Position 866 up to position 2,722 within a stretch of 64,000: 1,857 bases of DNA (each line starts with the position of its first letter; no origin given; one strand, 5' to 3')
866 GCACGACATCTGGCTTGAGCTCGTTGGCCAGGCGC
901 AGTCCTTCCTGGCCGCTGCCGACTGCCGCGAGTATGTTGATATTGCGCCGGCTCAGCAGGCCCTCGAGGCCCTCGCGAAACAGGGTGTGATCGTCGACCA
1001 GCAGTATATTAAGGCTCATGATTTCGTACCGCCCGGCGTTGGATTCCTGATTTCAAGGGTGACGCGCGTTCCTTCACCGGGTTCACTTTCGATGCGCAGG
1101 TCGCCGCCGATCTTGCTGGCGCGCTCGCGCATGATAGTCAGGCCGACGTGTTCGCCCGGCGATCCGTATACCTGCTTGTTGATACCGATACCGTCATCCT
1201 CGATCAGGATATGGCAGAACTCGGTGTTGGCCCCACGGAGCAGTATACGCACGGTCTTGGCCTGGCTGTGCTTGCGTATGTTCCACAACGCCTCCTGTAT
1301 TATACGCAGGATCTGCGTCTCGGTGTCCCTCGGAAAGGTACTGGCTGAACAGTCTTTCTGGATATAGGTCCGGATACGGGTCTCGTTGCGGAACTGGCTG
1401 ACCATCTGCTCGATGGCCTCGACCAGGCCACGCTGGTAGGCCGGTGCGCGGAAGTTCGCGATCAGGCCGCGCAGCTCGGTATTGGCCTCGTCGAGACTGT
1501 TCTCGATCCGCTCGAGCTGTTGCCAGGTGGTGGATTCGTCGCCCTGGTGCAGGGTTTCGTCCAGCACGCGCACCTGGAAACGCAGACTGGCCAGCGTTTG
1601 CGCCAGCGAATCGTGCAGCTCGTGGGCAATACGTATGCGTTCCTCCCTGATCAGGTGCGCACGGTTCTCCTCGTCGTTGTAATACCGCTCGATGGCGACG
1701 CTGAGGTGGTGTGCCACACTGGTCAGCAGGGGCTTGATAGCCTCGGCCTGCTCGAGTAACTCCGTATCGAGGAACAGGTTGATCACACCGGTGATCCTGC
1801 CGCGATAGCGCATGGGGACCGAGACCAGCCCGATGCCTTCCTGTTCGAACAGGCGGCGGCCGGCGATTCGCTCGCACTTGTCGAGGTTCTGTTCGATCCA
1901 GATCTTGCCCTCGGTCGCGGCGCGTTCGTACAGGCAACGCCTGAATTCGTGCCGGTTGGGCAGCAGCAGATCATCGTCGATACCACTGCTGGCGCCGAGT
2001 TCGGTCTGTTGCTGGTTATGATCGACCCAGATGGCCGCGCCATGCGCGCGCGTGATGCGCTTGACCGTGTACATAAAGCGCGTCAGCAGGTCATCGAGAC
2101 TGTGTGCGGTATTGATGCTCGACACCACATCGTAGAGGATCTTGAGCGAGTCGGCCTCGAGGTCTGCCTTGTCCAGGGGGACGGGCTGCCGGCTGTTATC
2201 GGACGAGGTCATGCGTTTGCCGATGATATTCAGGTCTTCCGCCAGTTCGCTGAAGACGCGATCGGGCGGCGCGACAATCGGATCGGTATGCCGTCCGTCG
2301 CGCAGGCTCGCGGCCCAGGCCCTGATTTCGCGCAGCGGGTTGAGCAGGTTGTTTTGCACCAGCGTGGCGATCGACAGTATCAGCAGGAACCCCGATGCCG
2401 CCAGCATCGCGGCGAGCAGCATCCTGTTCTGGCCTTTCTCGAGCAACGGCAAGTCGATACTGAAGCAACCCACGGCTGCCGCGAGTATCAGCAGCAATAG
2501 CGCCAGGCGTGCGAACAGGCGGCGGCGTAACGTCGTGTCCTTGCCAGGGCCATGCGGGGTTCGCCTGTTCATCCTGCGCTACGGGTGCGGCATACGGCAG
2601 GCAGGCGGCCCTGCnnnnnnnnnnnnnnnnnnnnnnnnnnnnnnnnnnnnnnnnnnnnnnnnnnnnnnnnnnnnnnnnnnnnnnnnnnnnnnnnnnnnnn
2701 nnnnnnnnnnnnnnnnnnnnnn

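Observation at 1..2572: dsr operon ends in a HAMP-GAF histidine kinase, a NarL-type regulator and a rhodanese instead of dsrS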

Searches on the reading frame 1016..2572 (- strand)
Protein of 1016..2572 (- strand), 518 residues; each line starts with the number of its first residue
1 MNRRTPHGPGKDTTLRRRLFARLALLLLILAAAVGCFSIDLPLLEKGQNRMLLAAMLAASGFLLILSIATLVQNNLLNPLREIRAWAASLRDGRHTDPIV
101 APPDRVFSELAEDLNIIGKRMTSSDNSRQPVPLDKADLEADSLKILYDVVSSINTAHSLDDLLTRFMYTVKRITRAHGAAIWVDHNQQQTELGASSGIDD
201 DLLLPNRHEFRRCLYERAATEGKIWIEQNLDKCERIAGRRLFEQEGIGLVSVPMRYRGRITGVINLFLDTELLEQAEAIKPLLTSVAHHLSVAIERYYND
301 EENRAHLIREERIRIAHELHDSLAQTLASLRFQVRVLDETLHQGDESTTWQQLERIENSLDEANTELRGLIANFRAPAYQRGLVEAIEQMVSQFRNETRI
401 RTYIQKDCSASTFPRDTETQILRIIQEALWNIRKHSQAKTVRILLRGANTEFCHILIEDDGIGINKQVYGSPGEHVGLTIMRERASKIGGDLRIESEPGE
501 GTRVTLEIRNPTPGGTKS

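Call 6: search_protein_families(library=pfam, proteins=[window:1016-2572:-], max_evalue=0.01)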
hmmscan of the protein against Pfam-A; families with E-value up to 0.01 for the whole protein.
window:1016-2572:- (518 aa): 5 families
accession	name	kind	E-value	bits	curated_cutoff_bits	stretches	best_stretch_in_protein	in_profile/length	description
PF02518.31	HATPase_c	-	4.6e-16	59.7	26.4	1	418-509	3-108/111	Histidine kinase-, DNA gyrase B-, and HSP90-like ATPase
PF07730.19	HisKA_3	-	2.9e-14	53.8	24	1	311-377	1-65/68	Histidine kinase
PF13185.12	GAF_2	-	8.6e-11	42.6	28.6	1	156-295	1-136/136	GAF domain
PF01590.32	GAF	-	2.1e-06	28.7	22.4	1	159-294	2-133/133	GAF domain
PF13492.12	GAF_3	-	0.00023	22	27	1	158-296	1-129/129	GAF domain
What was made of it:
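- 1688..2107 (-): GAF domain (residues 156-295) carrying the conserved cysteines C213 (1934-1936) and C233 (1874-1876). GAF_2 E=8.6e-11 (call 6).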

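Call 7: search_protein_families(library=ncbifam, proteins=[window:1016-2572:-], max_evalue=0.01)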
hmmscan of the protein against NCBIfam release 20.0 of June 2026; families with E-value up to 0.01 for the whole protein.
window:1016-2572:- (518 aa): 21 families
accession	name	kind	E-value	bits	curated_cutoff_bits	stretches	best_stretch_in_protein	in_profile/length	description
NF008184.0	PRK10935.1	equivalog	8e-52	176.6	553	1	275-510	327-559/565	nitrate/nitrite two-component system sensor histidine kinase NarQ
NF007896.0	PRK10600.1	equivalog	1.9e-33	116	578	1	291-508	370-583/598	nitrate/nitrite two-component system sensor histidine kinase NarX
NF052443.1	SensHisKinMctS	equivalog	1e-29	103.2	700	1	310-507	249-445/457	two-component system sensor histidine kinase MctS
NF052531.1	Strep_LiaS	equivalog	5.9e-25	88.2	450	1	289-507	109-324/328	envelope stress sensor histidine kinase LiaS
NF047786.1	his_kin_MadS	equivalog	2.5e-23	82.9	500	1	302-508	221-433/434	MadS family sensor histidine kinase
NF008649.0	PRK11644.1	equivalog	2.1e-21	76.3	408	1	299-506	289-494/499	signal transduction histidine-protein kinase/phosphatase UhpB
NF047322.1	HK_morpho_MacS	equivalog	1.5e-11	44.1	300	1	305-508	176-366/367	MacS family sensor histidine kinase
NF033092.0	HK_WalK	equivalog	4e-06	25.7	725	0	396-507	467-591/594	cell wall metabolism sensor histidine kinase WalK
NF040691.1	MtrAB_MtrB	equivalog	5.6e-06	25.6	450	0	399-467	367-433/507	MtrAB system histidine kinase MtrB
NF008298.1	PRK11086.1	subfamily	4.7e-05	22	520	1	423-508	430-523/529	DcuS/MalK family sensor histidine kinase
TIGR01817.1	nifA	equivalog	8.2e-05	21.5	528.85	1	143-314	4-176/534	nif-specific transcriptional activator NifA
NF046044.1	PnpS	equivalog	0.00016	20.8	400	0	389-508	256-389/390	two-component system histidine kinase PnpS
NF008468.0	PRK11360.1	equivalog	0.00017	20.1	646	1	315-508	403-606/616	two-component system sensor histidine kinase AtoS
TIGR02966.1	phoR_proteo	equivalog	0.00075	18.6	334.2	0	384-467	195-276/333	phosphate regulon sensor histidine kinase PhoR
NF011874.0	PRK15347.1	equivalog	0.00097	17.3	852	1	457-508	549-612/921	two component system sensor kinase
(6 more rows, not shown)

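Call 10: find_homologous_proteins(query=window:1016-2572:-, max_evalue=1e-10)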
Query window:1016-2572:- (518 aa): 4555 proteins with E <= 1e-10 among 8000 candidates; the best 120 are listed.
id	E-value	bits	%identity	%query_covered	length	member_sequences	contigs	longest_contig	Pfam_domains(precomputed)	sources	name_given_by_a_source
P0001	0.0e+0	1125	98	100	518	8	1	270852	PF13185.13,PF01590.33,PF07730.20,PF02518.32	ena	-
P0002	9.6e-290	980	85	100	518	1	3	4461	PF13185.13,PF01590.33,PF07730.20,PF02518.32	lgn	-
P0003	1.1e-288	976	86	99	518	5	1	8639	PF13185.13,PF07730.20,PF02518.32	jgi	-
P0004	7.4e-284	960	85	99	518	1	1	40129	PF13185.13,PF01590.33,PF07730.20,PF02518.32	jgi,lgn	-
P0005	3.6e-282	955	86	94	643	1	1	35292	PF13185.13,PF01590.33,PF07730.20,PF02518.32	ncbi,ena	-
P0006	6.2e-279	944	83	99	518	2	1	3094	PF13185.13,PF01590.33,PF07730.20,PF02518.32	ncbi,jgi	ncbi:MAG: histidine kinase [Gammaproteobacteria bacterium]|jgi:two-component system nitrate/nitrite 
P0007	3.4e-278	942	83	99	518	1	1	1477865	PF13185.13,PF01590.33,PF07730.20,PF02518.32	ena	-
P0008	1.5e-275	933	80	100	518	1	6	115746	PF13185.13,PF07730.20,PF02518.32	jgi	-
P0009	5.3e-270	914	82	93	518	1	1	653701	PF13185.13,PF07730.20,PF02518.32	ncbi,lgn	ncbi:MAG: histidine kinase [Pseudomonadota bacterium]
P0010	3.0e-268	909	80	99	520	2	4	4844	PF13185.13,PF01590.33,PF07730.20,PF02518.32,PF13492.13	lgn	-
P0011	7.4e-267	904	82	91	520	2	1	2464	PF13185.13,PF01590.33,PF07730.20,PF02518.32,PF13492.13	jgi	jgi:two-component system nitrate/nitrite sensor histidine kinase NarX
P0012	1.9e-264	896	81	96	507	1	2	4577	PF13185.13,PF01590.33,PF07730.20,PF02518.32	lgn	-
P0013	3.1e-233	793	72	98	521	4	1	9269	PF13185.13,PF07730.20,PF02518.32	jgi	jgi:two-component system nitrate/nitrite sensor histidine kinase NarX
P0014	1.3e-230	785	72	97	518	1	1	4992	PF13185.13,PF07730.20,PF02518.32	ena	-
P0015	1.6e-230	784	71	98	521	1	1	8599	PF13185.13,PF07730.20,PF02518.32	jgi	jgi:two-component system, NarL family, nitrate/nitrite sensor histidine kinase NarX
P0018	2.2e-229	781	71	98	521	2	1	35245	PF13185.13,PF07730.20,PF02518.32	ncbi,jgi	jgi:two-component system nitrate/nitrite sensor histidine kinase NarX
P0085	4.5e-196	671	65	91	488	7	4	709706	PF13185.13,PF01590.33,PF07730.20,PF02518.32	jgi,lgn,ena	-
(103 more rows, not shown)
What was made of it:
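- The kinase transmitter resembles NarQ/NarX, and public pipelines name the orthologs NarX (calls 7, 10).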

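Call 11: find_encoding_contigs(protein=P0007, flank=10000, max_places=2)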
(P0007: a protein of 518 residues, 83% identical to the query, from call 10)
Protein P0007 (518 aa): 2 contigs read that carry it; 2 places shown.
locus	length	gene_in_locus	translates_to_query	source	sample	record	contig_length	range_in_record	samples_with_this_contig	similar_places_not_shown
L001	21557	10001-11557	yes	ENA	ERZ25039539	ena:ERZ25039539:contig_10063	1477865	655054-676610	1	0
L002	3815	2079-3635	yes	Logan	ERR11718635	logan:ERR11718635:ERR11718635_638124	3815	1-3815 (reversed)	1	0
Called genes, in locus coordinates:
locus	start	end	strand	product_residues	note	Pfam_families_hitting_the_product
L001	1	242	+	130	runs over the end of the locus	PF02635:DsrE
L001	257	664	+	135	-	PF02635:DsrE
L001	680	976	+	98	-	PF04077:DsrH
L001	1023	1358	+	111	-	PF04358:DsrC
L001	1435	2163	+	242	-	PF02665:Nitrate_red_gam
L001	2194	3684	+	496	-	PF13187:Fer4_9 (faint), PF13183:Fer4_8, PF13237:Fer4_10 (faint), PF13534:Fer4_17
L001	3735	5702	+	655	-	PF14691:Fer4_20, PF13738:Pyr_redox_3 (faint), PF07992:Pyr_redox_2, PF12831:FAD_oxidored (weak), PF13450:NAD_binding_8, PF12838:Fer4_7, PF14697:Fer4_21, PF00037:Fer4 (weak), +1 more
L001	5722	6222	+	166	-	-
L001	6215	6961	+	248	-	PF12797:Fer4_2 (faint), PF12838:Fer4_7 (weak), PF13187:Fer4_9 (faint), PF13247:Fer4_11, PF00037:Fer4 (weak), PF12837:Fer4_6 (weak), PF13237:Fer4_10 (weak)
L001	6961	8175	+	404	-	PF03916:NrfD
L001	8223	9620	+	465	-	PF01656:CbiA, PF13500:AAA_26, PF07685:GATase_3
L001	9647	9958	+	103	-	PF01521:Fe-S_biosyn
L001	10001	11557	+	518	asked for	PF01590:GAF (faint), PF13185:GAF_2, PF07730:HisKA_3, PF02518:HATPase_c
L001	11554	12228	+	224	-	PF00072:Response_reg, PF00196:GerE, PF08281:Sigma70_r4_2 (weak)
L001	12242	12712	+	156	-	PF00581:Rhodanese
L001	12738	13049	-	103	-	PF00717:Peptidase_S24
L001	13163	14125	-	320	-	PF01370:Epimerase, PF16363:GDP_Man_Dehyd, PF01073:3Beta_HSD, PF02719:Polysacc_synt_2 (weak), PF04321:RmlD_sub_bind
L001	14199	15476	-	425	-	PF03721:UDPG_MGDP_dh_N, PF00984:UDPG_MGDP_dh, PF03720:UDPG_MGDP_dh_C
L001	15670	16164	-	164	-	PF01928:CYTH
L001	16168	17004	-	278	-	PF08242:Methyltransf_12 (weak), PF13649:Methyltransf_25 (weak)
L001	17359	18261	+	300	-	PF05235:CHAD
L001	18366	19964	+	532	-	PF04205:FMN_bind, PF12801:Fer4_5, PF27538:NosR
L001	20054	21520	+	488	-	PF00034:Cytochrom_C (faint), PF13442:Cytochrome_CBB3, PF02239:Cytochrom_D1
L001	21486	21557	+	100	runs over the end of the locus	PF02239:Cytochrom_D1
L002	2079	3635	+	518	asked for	PF01590:GAF (faint), PF13185:GAF_2, PF07730:HisKA_3, PF02518:HATPase_c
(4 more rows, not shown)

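Call 12: find_encoding_contigs(protein=P0018, flank=10000, max_places=2)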
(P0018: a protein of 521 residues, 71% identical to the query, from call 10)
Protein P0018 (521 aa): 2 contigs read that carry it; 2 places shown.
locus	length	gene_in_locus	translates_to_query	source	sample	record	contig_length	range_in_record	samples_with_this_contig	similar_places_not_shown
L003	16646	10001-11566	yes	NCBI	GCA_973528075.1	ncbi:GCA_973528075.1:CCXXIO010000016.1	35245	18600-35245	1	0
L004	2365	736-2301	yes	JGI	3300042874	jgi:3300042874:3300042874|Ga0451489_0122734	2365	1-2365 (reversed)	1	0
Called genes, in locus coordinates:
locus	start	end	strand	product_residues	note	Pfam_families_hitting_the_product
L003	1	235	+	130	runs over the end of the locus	PF02635:DsrE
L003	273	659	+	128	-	PF02635:DsrE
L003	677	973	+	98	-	PF04077:DsrH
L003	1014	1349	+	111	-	PF04358:DsrC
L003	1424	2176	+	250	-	PF02665:Nitrate_red_gam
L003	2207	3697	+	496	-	PF13187:Fer4_9 (faint), PF13183:Fer4_8, PF13237:Fer4_10 (faint), PF13534:Fer4_17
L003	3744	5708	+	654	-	PF14691:Fer4_20, PF01266:DAO (weak), PF07992:Pyr_redox_2, PF12831:FAD_oxidored (weak), PF13450:NAD_binding_8, PF07992:Pyr_redox_2, PF12838:Fer4_7, PF14697:Fer4_21, +4 more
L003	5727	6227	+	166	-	-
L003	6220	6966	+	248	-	PF12797:Fer4_2 (faint), PF12838:Fer4_7 (weak), PF13187:Fer4_9 (faint), PF13247:Fer4_11, PF00037:Fer4 (weak), PF12837:Fer4_6 (weak), PF13237:Fer4_10 (weak)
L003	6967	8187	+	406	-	PF03916:NrfD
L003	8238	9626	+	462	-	PF01656:CbiA, PF13500:AAA_26, PF01174:SNO (weak), PF07685:GATase_3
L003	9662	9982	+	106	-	PF01521:Fe-S_biosyn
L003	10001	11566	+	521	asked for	PF13185:GAF_2 (weak), PF07730:HisKA_3, PF02518:HATPase_c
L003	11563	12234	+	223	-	PF00072:Response_reg, PF00196:GerE, PF08281:Sigma70_r4_2 (weak)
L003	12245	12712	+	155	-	PF00581:Rhodanese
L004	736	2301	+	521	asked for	PF13185:GAF_2 (weak), PF07730:HisKA_3, PF02518:HATPase_c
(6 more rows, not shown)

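Call 13: find_encoding_contigs(protein=P0085, flank=10000, max_places=2)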
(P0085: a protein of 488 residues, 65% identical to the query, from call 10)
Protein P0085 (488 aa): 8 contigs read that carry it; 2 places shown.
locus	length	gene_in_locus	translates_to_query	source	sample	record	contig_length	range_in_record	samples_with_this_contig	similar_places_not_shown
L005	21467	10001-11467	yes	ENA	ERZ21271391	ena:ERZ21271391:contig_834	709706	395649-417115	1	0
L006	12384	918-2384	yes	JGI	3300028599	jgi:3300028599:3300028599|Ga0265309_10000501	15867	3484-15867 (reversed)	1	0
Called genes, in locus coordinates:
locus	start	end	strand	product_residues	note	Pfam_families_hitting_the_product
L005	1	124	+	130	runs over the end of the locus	PF02635:DsrE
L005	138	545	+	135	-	PF02635:DsrE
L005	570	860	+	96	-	PF04077:DsrH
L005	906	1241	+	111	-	PF04358:DsrC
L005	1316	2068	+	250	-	PF02665:Nitrate_red_gam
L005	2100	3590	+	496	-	PF13187:Fer4_9 (faint), PF13183:Fer4_8, PF13534:Fer4_17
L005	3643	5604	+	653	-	PF14691:Fer4_20, PF07992:Pyr_redox_2, PF12831:FAD_oxidored (weak), PF13450:NAD_binding_8, PF07992:Pyr_redox_2, PF14697:Fer4_21, PF12838:Fer4_7, PF00037:Fer4 (weak), +1 more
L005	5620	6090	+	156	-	-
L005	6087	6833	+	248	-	PF12797:Fer4_2 (faint), PF12838:Fer4_7 (weak), PF13187:Fer4_9 (faint), PF13247:Fer4_11, PF00037:Fer4 (weak), PF12837:Fer4_6 (weak), PF13237:Fer4_10 (weak)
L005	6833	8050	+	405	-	PF03916:NrfD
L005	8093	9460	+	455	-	PF01656:CbiA, PF13500:AAA_26, PF07685:GATase_3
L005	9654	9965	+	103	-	PF01521:Fe-S_biosyn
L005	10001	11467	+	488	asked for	PF01590:GAF (weak), PF13185:GAF_2, PF07730:HisKA_3, PF02518:HATPase_c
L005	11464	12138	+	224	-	PF00072:Response_reg, PF00196:GerE, PF08281:Sigma70_r4_2 (weak)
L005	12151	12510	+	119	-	PF00581:Rhodanese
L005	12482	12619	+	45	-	-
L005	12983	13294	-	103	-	PF00717:Peptidase_S24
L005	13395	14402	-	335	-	PF01073:3Beta_HSD, PF01370:Epimerase, PF02719:Polysacc_synt_2, PF04321:RmlD_sub_bind, PF16363:GDP_Man_Dehyd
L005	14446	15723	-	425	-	PF03721:UDPG_MGDP_dh_N, PF00984:UDPG_MGDP_dh, PF03720:UDPG_MGDP_dh_C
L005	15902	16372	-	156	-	PF01928:CYTH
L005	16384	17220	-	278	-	PF13649:Methyltransf_25 (faint)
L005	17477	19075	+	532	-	PF02690:Na_Pi_cotrans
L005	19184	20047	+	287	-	PF02678:Pirin, PF05726:Pirin_C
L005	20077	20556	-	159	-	PF03625:DUF302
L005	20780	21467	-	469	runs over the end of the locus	PF13435:Cytochrome_C554 (faint), PF14522:Cytochrome_C7 (faint), PF14537:Cytochrom_c3_2 (faint), PF13447:Multi-haem_cyto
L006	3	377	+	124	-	PF07685:GATase_3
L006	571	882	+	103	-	PF01521:Fe-S_biosyn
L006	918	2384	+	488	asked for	PF01590:GAF (weak), PF13185:GAF_2, PF07730:HisKA_3, PF02518:HATPase_c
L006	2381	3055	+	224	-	PF00072:Response_reg, PF00196:GerE, PF08281:Sigma70_r4_2 (weak)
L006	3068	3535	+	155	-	PF00581:Rhodanese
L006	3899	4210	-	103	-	PF00717:Peptidase_S24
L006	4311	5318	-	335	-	PF01073:3Beta_HSD, PF01370:Epimerase, PF02719:Polysacc_synt_2, PF04321:RmlD_sub_bind, PF16363:GDP_Man_Dehyd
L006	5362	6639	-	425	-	PF03721:UDPG_MGDP_dh_N, PF00984:UDPG_MGDP_dh, PF03720:UDPG_MGDP_dh_C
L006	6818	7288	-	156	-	PF01928:CYTH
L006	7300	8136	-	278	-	PF13649:Methyltransf_25 (faint)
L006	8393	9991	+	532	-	PF02690:Na_Pi_cotrans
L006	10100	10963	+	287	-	PF02678:Pirin, PF05726:Pirin_C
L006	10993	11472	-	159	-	PF03625:DUF302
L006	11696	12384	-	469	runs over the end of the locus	PF13435:Cytochrome_C554 (faint), PF14522:Cytochrome_C7 (faint), PF14537:Cytochrom_c3_2 (faint), PF13447:Multi-haem_cyto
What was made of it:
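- The denitrification neighbours are not conserved (L005, L006; call 13), whereas the dsr linkage is.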

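Call 17: find_related_loci(query=A1, collection=genome_contigs, flank=10000)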
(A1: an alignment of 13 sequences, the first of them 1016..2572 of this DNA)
Query A1 (518 aa) in genome_contigs; peptide patterns used: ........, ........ (x = any residue, [..] = any of these).
599 stretches matched a pattern (row limit reached: there are more); 478 encode a relative of the query (tblastn E <= 1e-3); the best 80 are kept; 80 distinct loci.
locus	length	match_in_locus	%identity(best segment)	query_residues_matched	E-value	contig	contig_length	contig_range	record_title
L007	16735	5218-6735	86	10-515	0e+0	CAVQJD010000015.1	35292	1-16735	MAG: uncultured Gammaproteobacteria bacterium isolate MFD09779.bin.2.64 genome assembly, contig: contig_74628, whole gen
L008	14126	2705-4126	67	1-513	0e+0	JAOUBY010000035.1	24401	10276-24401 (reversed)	MAG: Gammaproteobacteria bacterium isolate 24_May_SF_Bin18 24_May_SF_Bin18_scaffold_140_c1, whole genome shotgun sequenc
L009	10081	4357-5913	67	1-518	0e+0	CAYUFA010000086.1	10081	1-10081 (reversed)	MAG TPA_asm: uncultured Ectothiorhodospiraceae bacterium isolate SRP214966_co3_135 genome assembly, contig: NODE_11257_l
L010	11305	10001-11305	74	48-482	0e+0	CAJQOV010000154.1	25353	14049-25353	MAG: uncultured Gammaproteobacteria bacterium isolate 3_20180319_Bin_20180319_Bin_175_1 genome assembly, contig: c_00001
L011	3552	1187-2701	63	8-512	0e+0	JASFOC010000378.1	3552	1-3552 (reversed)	MAG: Gammaproteobacteria bacterium isolate D0819M02metaG_Bin_277 D0819M02metaG_FD_scaffold_17903_c1, whole genome shotgu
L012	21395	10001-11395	67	50-512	0e+0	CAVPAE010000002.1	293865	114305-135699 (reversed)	MAG: uncultured Gammaproteobacteria bacterium isolate MFD09964.bin.1.155 genome assembly, contig: contig_13652, whole ge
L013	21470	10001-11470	64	12-514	0e+0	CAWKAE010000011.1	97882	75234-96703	MAG: uncultured Halobacteria archaeon isolate MFD03551.bin.2.47 genome assembly, contig: contig_21875, whole genome shot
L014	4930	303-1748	65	18-514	0e+0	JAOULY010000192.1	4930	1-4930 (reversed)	MAG: Gammaproteobacteria bacterium isolate 8_1_July_SF_Bin11 8_1_July_SF_Bin11_scaffold_9947_c1, whole genome shotgun se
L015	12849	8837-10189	66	37-511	0e+0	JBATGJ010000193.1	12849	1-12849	MAG: Gammaproteobacteria bacterium isolate MFD10350_ilm_asm_bin17 k127_124815, whole genome shotgun sequence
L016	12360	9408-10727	65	40-511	0e+0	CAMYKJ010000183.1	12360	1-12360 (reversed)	MAG: uncultured Ectothiorhodospiraceae bacterium isolate FCS_Gamma_054 genome assembly, contig: scaffold_23271, whole ge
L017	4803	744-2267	62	11-518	0e+0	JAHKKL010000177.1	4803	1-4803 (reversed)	MAG: Gammaproteobacteria bacterium isolate CR_Sed_300A_bin.101 scaffold_2696, whole genome shotgun sequence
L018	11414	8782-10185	63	51-518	0e+0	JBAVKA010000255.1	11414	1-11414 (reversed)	MAG: Gammaproteobacteria bacterium isolate MFD05464_ilm_asm_bin16 k127_355984, whole genome shotgun sequence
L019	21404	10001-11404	63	36-511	0e+0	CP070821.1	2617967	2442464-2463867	MAG: Gammaproteobacteria bacterium isolate bin114 chromosome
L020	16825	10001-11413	64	47-518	0e+0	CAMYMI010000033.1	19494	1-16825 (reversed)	MAG: uncultured Ectothiorhodospiraceae bacterium isolate ES_Gamma_050 genome assembly, contig: scaffold_2481, whole geno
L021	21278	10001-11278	69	83-508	0e+0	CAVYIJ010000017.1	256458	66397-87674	MAG: uncultured Halobacteria archaeon isolate MFD03551.bin.2.20 genome assembly, contig: contig_5354, whole genome shotg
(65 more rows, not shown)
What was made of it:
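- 1016..2572 (-): Sensor histidine kinase, 518 aa: TM1, a roughly 6-10 aa outside loop, TM2, a degenerate HAMP-like linker, GAF, HisKA_3, HATPase_c. Orthologs are 41-98% identical (calls 10, 17).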
